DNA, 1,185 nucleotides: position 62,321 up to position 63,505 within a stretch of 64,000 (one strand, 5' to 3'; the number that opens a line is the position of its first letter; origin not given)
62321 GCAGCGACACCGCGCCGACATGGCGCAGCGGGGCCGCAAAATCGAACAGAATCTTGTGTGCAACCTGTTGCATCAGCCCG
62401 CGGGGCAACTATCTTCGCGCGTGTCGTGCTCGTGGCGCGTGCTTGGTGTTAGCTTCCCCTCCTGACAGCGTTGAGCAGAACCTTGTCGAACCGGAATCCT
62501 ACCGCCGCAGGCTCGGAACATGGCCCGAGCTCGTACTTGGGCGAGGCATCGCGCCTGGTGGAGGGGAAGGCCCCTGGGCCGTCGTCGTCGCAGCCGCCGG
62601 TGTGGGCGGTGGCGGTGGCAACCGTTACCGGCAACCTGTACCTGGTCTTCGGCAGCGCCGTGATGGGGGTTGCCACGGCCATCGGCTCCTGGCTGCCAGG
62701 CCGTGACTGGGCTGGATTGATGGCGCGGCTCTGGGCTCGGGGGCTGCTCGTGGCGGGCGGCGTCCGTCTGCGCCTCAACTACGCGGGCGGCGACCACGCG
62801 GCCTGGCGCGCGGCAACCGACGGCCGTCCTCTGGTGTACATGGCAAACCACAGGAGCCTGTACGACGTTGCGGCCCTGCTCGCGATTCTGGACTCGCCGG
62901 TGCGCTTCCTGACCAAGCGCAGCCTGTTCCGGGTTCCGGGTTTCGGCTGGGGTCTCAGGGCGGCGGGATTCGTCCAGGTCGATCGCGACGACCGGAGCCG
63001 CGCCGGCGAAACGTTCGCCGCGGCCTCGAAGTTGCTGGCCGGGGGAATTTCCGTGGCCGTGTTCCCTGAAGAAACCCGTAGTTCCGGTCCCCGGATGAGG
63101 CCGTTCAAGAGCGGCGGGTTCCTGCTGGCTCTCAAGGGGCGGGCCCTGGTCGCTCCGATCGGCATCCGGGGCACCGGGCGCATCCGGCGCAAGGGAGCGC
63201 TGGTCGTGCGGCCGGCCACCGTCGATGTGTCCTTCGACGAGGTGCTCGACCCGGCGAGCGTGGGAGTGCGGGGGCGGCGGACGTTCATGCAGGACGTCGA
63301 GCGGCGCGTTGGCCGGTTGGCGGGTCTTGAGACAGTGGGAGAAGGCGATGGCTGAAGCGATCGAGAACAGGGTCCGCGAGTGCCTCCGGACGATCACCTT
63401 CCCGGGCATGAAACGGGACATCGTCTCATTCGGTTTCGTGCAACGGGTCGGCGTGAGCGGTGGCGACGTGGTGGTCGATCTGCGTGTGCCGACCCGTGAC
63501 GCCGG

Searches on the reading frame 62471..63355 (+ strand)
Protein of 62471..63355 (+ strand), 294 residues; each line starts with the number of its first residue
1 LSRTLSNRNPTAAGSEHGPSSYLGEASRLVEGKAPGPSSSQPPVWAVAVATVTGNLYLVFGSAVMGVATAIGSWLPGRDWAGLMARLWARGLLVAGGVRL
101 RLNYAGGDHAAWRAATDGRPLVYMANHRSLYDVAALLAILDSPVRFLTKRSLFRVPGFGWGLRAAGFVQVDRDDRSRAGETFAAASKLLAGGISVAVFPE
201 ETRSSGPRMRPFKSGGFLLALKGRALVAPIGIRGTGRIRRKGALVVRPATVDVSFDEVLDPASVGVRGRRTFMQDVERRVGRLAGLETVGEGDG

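Call 26: search_protein_families(library=pfam, proteins=[window:62471-63355:+], max_evalue=0.0001)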
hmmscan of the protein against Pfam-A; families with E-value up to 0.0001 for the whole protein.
window:62471-63355:+ (294 aa): 1 family
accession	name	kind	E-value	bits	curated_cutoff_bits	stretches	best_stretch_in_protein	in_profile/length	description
PF01553.26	Acyltransferase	-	1.9e-23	83.1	23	1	117-232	12-131/132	Acyltransferase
